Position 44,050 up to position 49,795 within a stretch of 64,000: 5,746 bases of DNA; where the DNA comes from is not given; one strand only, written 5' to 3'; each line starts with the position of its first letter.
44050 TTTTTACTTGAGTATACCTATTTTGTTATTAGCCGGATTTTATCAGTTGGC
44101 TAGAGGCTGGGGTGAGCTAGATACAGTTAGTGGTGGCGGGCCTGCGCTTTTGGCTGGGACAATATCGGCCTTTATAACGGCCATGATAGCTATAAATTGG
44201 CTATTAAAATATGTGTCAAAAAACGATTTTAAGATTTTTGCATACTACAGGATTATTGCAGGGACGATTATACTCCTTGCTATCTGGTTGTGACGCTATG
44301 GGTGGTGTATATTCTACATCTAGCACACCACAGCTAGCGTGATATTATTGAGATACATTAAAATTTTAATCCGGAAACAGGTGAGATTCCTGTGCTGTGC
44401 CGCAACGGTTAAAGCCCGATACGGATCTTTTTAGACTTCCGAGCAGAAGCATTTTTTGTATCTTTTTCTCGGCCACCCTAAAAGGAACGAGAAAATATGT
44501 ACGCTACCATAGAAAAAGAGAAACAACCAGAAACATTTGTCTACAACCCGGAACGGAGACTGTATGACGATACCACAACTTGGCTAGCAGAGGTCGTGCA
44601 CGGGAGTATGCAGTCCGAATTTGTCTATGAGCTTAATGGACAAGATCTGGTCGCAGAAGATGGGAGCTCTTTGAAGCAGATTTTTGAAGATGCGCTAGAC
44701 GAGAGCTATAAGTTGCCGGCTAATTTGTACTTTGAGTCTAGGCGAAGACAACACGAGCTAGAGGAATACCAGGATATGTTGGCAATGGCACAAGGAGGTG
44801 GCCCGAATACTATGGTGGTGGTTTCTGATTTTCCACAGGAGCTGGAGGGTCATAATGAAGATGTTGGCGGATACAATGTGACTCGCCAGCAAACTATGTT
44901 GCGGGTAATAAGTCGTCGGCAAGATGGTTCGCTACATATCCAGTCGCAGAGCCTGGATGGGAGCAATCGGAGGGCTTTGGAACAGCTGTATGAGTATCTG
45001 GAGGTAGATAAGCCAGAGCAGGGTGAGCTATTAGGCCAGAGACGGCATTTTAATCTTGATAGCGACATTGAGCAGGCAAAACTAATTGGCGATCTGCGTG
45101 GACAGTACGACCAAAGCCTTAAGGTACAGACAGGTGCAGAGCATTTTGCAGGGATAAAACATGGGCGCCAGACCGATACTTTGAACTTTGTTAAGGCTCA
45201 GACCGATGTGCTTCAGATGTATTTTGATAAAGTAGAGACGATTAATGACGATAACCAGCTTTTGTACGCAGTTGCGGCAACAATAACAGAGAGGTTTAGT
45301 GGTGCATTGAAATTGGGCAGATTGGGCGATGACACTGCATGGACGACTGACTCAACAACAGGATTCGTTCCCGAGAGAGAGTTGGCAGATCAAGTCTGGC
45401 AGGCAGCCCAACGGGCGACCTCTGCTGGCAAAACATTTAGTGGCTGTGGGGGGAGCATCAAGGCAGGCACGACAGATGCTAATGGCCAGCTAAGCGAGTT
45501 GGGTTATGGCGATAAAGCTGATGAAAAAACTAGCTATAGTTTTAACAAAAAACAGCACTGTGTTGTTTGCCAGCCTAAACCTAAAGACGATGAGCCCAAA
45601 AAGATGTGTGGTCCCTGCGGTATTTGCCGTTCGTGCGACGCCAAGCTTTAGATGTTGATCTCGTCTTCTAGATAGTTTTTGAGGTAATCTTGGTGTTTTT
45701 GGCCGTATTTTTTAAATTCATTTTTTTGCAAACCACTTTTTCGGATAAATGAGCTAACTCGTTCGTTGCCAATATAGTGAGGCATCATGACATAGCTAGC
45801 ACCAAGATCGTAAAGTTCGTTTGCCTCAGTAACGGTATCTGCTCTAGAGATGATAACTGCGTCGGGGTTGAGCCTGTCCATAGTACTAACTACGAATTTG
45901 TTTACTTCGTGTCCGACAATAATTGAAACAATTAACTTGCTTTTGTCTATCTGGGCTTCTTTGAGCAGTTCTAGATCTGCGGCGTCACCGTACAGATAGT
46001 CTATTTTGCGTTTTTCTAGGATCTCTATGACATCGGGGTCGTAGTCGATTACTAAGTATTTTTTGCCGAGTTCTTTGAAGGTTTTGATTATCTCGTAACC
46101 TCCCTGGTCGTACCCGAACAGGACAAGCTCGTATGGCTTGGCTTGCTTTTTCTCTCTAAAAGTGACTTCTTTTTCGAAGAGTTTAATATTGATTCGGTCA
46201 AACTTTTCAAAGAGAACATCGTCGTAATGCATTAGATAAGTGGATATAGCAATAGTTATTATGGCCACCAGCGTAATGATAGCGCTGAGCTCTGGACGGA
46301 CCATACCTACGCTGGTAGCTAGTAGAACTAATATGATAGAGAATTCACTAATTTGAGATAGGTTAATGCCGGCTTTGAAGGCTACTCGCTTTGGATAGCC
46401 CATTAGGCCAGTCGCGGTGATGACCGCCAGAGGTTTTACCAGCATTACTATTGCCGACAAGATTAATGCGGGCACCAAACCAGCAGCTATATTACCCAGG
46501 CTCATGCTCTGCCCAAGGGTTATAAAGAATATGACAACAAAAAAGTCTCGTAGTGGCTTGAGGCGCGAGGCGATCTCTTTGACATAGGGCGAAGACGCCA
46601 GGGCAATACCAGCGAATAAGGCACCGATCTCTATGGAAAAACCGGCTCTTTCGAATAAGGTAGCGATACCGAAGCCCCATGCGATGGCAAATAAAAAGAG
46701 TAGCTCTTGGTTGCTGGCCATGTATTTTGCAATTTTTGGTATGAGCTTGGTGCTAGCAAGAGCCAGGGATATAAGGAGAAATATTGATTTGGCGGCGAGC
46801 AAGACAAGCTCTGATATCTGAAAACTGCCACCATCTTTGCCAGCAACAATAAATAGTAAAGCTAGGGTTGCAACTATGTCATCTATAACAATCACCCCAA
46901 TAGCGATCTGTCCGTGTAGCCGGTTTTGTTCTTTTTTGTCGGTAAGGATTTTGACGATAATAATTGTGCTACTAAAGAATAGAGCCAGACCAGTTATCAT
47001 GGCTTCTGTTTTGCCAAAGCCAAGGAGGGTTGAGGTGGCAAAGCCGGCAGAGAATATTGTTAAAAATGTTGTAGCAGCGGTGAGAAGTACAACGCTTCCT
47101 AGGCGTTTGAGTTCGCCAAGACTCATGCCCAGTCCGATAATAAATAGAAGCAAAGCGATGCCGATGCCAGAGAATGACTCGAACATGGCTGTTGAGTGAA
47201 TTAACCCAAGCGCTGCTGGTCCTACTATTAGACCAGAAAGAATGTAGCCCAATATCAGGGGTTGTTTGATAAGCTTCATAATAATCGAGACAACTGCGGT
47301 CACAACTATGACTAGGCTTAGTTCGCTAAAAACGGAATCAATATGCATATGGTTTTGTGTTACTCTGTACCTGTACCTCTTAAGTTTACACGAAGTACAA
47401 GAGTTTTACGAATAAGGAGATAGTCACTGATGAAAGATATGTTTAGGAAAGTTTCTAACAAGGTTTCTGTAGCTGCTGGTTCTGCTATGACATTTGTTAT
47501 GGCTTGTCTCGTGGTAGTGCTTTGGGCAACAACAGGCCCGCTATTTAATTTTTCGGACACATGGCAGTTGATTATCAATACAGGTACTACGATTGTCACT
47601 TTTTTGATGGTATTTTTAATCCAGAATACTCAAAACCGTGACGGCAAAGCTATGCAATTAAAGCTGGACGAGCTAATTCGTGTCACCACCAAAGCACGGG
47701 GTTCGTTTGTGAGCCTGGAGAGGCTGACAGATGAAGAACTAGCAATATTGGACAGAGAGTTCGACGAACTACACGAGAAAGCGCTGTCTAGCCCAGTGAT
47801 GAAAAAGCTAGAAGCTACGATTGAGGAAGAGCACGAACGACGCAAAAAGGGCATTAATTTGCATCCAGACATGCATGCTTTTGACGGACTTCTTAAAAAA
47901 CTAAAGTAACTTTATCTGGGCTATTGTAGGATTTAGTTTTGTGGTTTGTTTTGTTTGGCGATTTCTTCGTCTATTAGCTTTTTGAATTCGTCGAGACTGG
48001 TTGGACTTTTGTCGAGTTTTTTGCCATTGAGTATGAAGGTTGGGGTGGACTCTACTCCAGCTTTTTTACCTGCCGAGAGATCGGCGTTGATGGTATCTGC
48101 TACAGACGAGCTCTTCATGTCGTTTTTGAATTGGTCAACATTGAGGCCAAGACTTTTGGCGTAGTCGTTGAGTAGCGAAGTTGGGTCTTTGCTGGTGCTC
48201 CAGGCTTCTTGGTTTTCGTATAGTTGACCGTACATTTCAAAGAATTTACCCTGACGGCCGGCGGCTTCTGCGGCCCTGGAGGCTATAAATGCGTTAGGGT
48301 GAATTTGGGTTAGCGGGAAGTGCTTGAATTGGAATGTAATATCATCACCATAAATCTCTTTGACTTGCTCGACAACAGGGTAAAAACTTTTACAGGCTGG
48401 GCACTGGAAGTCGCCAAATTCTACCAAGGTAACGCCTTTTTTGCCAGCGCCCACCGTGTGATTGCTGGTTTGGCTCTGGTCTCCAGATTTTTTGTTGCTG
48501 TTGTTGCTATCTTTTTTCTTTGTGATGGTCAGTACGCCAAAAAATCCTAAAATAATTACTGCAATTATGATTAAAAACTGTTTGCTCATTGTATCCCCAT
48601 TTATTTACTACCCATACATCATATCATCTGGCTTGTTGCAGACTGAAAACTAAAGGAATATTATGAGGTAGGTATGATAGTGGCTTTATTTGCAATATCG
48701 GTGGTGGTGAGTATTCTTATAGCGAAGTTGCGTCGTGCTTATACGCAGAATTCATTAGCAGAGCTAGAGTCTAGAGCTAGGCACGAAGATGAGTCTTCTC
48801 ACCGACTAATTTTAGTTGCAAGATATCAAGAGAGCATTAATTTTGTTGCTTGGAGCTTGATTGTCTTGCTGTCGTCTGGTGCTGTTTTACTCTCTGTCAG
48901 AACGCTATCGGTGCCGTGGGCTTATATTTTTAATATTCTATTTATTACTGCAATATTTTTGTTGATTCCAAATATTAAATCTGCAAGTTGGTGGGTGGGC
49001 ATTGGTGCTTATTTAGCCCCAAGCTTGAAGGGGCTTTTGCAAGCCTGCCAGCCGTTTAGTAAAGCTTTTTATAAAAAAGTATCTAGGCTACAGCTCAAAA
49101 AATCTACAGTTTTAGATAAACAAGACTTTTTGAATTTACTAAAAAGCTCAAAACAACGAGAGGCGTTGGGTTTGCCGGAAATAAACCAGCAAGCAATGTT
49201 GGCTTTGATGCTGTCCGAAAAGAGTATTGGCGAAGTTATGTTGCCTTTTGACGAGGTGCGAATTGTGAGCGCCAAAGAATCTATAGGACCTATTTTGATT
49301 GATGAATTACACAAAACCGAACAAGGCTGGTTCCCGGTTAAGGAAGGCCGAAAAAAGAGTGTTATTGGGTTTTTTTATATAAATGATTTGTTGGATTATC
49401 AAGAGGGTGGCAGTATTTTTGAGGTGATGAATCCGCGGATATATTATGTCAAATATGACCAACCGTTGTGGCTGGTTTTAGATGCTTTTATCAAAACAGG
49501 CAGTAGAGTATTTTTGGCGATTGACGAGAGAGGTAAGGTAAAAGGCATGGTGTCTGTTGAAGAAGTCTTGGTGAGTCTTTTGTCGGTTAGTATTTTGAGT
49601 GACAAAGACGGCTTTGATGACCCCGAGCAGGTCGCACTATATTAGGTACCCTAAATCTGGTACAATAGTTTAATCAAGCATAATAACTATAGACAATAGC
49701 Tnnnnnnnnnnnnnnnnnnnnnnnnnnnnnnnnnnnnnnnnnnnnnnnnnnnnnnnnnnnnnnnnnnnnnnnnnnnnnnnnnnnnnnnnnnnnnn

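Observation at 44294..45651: Compact cobalamin-riboswitch-like RNA controlling an unassignable 384-aa zinc-ribbon protein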

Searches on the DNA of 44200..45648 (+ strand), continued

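Call 99: search_with_rna_model(model_id=R1, sources=[L057, L058, L059, L060, L061, L062, L063, L064, L065, L066, L067, L068, L069, L070, L071, L072, L073, L074, L075, L076, L077, L078, L079, L080, L081, L082, L083, L084, L085, L086, L087, L088, L089, L090, L091, L092, L093, L094, L095, L096, L097, L098, L099, L100, L101, L102, L103, L104, L105, L106, L107, L108, L109, L110, L111, L112, L113, L114, L115, L116, L117, L118, L119, L120, L121, L122, L123, L124, L125, L126, L127, L128, L129, L130, L131, L132, L133, L134, L135, L136], max_evalue=0.001, make_alignment=true)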
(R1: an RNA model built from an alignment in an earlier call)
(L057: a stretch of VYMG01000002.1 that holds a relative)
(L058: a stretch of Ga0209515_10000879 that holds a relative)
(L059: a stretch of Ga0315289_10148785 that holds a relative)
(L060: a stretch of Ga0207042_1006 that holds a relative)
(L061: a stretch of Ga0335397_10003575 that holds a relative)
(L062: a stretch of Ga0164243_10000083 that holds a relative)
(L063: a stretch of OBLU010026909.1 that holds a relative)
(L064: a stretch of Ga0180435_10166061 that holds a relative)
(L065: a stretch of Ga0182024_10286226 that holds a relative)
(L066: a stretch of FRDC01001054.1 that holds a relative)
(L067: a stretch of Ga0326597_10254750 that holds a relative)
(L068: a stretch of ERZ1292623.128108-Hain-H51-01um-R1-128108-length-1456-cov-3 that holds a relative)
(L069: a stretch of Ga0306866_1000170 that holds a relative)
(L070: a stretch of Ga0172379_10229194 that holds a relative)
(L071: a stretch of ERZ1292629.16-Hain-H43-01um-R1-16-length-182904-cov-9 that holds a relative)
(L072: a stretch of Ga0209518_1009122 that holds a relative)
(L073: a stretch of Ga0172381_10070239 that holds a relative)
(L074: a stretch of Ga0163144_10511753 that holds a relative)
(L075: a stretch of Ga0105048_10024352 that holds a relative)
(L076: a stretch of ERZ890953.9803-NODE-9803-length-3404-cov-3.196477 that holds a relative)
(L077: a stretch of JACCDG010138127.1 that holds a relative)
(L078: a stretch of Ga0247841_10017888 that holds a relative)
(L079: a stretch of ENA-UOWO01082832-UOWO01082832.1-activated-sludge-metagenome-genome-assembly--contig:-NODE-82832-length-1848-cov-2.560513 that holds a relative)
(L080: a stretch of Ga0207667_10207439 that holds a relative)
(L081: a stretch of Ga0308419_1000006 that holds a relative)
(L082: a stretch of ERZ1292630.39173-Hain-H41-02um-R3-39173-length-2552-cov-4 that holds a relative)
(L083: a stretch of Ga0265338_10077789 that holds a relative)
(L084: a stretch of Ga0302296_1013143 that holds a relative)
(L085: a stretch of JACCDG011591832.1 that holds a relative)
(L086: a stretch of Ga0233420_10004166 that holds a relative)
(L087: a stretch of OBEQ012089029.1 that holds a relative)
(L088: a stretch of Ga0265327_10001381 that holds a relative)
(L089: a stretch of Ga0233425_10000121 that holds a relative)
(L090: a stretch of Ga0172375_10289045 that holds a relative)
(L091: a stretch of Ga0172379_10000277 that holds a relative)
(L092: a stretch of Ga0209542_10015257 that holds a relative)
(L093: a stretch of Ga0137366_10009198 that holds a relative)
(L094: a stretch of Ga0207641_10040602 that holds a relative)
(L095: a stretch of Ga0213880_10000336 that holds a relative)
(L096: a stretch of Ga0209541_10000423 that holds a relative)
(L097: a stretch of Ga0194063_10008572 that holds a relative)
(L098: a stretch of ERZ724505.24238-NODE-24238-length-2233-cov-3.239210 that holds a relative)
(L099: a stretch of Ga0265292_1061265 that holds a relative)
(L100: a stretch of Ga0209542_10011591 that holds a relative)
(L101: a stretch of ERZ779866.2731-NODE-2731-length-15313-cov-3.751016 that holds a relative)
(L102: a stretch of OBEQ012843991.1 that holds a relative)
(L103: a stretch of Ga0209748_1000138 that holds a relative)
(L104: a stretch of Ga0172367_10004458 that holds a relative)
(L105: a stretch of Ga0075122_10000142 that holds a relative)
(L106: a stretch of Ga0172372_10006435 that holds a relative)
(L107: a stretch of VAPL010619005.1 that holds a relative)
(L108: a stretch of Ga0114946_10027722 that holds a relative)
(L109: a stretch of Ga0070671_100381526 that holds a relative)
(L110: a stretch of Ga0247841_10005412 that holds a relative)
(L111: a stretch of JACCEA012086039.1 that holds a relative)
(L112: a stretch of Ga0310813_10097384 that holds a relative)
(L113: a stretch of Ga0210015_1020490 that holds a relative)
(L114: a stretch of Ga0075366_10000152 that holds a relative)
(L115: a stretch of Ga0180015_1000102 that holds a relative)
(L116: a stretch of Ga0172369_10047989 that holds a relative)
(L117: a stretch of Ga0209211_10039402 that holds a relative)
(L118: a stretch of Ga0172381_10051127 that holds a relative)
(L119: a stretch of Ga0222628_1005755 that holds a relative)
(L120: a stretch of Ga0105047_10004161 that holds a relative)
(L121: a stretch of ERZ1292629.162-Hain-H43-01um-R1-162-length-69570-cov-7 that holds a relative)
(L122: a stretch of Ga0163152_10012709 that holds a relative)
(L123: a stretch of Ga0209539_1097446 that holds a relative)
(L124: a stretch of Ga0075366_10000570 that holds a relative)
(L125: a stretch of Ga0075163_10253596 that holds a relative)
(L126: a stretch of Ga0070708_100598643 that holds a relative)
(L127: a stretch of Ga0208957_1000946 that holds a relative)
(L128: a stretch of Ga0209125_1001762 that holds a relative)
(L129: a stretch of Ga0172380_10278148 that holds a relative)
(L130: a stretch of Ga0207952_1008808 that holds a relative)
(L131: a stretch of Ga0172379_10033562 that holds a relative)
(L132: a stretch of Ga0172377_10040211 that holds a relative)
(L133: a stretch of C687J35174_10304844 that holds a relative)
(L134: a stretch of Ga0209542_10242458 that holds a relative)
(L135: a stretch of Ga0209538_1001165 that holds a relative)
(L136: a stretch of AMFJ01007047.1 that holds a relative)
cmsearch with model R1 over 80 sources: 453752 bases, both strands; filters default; matches with E-value up to 0.001: 75.
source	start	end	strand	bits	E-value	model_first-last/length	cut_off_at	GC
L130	1148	1240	-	99.8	6.7e-20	1-92/92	no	0.46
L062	5744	5835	-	95.5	6.2e-19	1-92/92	no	0.45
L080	1647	1738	+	91.9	4e-18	1-92/92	no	0.6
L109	280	384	+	84.5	2e-16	1-92/92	no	0.49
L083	415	521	-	83.5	3.3e-16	1-92/92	no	0.47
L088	5179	5291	-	83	4.3e-16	1-92/92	no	0.47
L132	4099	4200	-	81.5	9.5e-16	1-92/92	no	0.44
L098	1776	1884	-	79.2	3.1e-15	1-92/92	no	0.46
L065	1936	2048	+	77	9.9e-15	1-92/92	no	0.48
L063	3348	3458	-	76.8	1.1e-14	1-92/92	no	0.48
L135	1142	1244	+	76.3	1.4e-14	1-92/92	no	0.46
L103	4771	4875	+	75.5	2.2e-14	1-92/92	no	0.49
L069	11900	12011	+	70.5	3e-13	1-92/92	no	0.4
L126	856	951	+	70.4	3.1e-13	1-92/92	no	0.52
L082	1086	1180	+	70.2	3.6e-13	1-92/92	no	0.45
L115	4664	4751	+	69.8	4.4e-13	1-92/92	no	0.44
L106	6631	6739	+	69.2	5.9e-13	1-92/92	no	0.5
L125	1589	1697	-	68.2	9.8e-13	1-92/92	no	0.41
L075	5539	5648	-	64.5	6.9e-12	1-92/92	no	0.44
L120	238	347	+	64.5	6.9e-12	1-92/92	no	0.44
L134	619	715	+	63.3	1.3e-11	1-92/92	no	0.49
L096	4975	5072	-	62.3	2.1e-11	1-92/92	no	0.54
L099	17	111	+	62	2.5e-11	1-92/92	no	0.57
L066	5835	5930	-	61.7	3e-11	1-92/92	no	0.57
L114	2405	2518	-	61.6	3.2e-11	1-92/92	no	0.47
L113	1201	1297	-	60.1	6.8e-11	1-92/92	no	0.46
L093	5900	6009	+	59.9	7.8e-11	1-92/92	no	0.49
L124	10418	10526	-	59.4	9.8e-11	1-92/92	no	0.47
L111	2924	3021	-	59.4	1e-10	1-92/92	no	0.44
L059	243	337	+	59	1.2e-10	1-92/92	no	0.45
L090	731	828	+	58.7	1.5e-10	1-92/92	no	0.45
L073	2608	2721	-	58.6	1.6e-10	1-92/92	no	0.52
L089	299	406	+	56.2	5.2e-10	1-92/92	no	0.53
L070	911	1023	-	56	5.8e-10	1-92/92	no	0.42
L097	3177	3270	+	54.4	1.3e-09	1-92/92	no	0.46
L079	1447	1537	-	54.1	1.6e-09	1-92/92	no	0.4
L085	1864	1978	+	51.4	6.5e-09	1-92/92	no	0.43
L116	288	398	-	51.4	6.7e-09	1-92/92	no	0.45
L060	1285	1395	-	51.1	7.7e-09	1-92/92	no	0.57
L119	1649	1759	-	50.4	1.1e-08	1-92/92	no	0.41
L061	1534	1624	-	49.5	1.8e-08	1-92/92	no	0.44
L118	1386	1495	-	49.1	2.2e-08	1-92/92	no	0.45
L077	3981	4090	+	49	2.3e-08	1-92/92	no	0.42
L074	1039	1150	+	48.7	2.7e-08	1-92/92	no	0.4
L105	7060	7174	+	47.7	4.6e-08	1-92/92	no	0.39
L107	435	546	+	47.4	5.3e-08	1-92/92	no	0.4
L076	321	455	+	47.2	5.8e-08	1-92/92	no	0.41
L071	7432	7543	+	47.1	6.3e-08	1-92/92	no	0.48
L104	2862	2976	-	46.9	6.8e-08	1-92/92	no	0.47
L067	791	900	+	46.6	8.2e-08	1-92/92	no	0.51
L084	4224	4336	+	45.9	1.2e-07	1-92/92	no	0.43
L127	6369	6476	+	45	1.9e-07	1-92/92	no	0.42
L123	842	951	-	43.5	4.1e-07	1-92/92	no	0.38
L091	537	649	-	43.3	4.5e-07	1-92/92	no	0.41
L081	4074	4185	-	43.2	4.7e-07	1-92/92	no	0.62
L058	5077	5185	-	43.2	4.8e-07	1-92/92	no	0.54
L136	2942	3055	+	42.9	5.6e-07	1-92/92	no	0.4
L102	5122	5249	-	41.7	1e-06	1-92/92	no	0.55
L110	8763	8873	+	41.6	1.1e-06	1-92/92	no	0.42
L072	5555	5669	-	41.6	1.1e-06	1-92/92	no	0.45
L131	3951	4063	+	41.1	1.4e-06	1-92/92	no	0.5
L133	123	232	-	40.4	2e-06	1-92/92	no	0.5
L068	716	823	+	39.9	2.7e-06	1-92/92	no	0.51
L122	5864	5978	-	39.2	3.9e-06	1-92/92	no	0.61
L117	545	654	-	39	4.2e-06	1-92/92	no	0.51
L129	894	1002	-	38.1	6.8e-06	1-92/92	no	0.55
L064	120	233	+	38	7.4e-06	1-92/92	no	0.48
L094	867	979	+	37.8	8.3e-06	1-92/92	no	0.56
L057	5767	5874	+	36.3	1.8e-05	1-92/92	no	0.56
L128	2416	2525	+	36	2.1e-05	1-92/92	no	0.45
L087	4229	4340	+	35.5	2.7e-05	1-92/92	no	0.53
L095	2464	2578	-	33.8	6.5e-05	1-92/92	no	0.58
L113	1774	1856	-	32.4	0.00013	1-92/92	no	0.39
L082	532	579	+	32.1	0.00016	19-65/92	no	0.44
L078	5351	5497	+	31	0.00028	1-92/92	no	0.46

Alignment A5: 75 matches aligned to the model, 203 columns, each read 5' to 3' on its own strand. Consensus structure (alignment columns), stored with it:
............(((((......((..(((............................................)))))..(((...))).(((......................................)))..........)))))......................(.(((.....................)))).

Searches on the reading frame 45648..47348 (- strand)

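Call 5: search_protein_families(library=pfam, proteins=[window:45648-47348:-], max_evalue=0.1)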
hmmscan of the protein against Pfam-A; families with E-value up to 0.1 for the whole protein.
window:45648-47348:- (566 aa): 2 families
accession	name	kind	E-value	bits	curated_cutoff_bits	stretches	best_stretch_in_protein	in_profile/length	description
PF00999.27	Na_H_Exchanger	-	1.2e-50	172.9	26.2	1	15-371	2-372/375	Sodium/hydrogen exchanger, transmembrane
PF02254.24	TrkA_N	-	1.8e-21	77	23.8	1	409-523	2-116/116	TrkA-N domain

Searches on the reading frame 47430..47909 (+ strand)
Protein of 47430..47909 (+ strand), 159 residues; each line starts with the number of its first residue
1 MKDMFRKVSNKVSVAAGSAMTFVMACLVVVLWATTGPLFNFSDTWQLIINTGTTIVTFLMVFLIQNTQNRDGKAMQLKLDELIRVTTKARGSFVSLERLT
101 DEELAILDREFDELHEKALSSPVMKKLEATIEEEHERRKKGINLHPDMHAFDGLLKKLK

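Call 5: search_protein_families(library=pfam, proteins=[window:47430-47909:+], max_evalue=0.1)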
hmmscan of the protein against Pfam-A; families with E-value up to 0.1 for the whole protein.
window:47430-47909:+ (159 aa): 2 families
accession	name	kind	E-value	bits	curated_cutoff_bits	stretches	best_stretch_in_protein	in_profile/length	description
PF04120.17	Iron_permease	-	4.8e-52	175.6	25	1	5-126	1-122/128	Low affinity iron permease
PF01209.24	Ubie_methyltran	-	0.095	12.5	20.1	0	76-157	133-210/233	ubiE/COQ5 methyltransferase family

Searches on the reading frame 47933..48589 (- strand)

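Call 47: search_protein_families(library=pfam, proteins=[window:47933-48589:-], max_evalue=0.01)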
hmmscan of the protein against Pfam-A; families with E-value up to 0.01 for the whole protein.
window:47933-48589:- (218 aa): 6 families
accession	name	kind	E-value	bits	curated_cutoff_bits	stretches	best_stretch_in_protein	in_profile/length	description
PF13462.12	Thioredoxin_4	-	2.9e-28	99.6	23.2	1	42-208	4-165/165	Thioredoxin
PF01323.26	DSBA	-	3.2e-17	63.4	25.6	1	54-193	1-178/191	DSBA-like thioredoxin domain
PF13743.12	Thioredoxin_5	-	1.2e-09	38.6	27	1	99-201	76-177/186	Thioredoxin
PF13098.12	Thioredoxin_2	-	1.3e-05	25.9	27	1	49-191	3-85/104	Thioredoxin-like domain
PF00085.26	Thioredoxin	-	0.00016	22.1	23.5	0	50-86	17-53/103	Thioredoxin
PF25184.1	YxzE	-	0.007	17.8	40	0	5-43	4-44/65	YxzE-like putative bacteriocin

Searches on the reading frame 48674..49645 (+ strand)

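Call 47: search_protein_families(library=pfam, proteins=[window:48674-49645:+], max_evalue=0.01)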
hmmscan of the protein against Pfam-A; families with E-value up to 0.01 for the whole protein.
window:48674-49645:+ (323 aa): 1 family
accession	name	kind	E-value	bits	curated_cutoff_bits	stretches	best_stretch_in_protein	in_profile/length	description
PF00571.33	CBS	-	2.1e-07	31.6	24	1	250-301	3-54/57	CBS domain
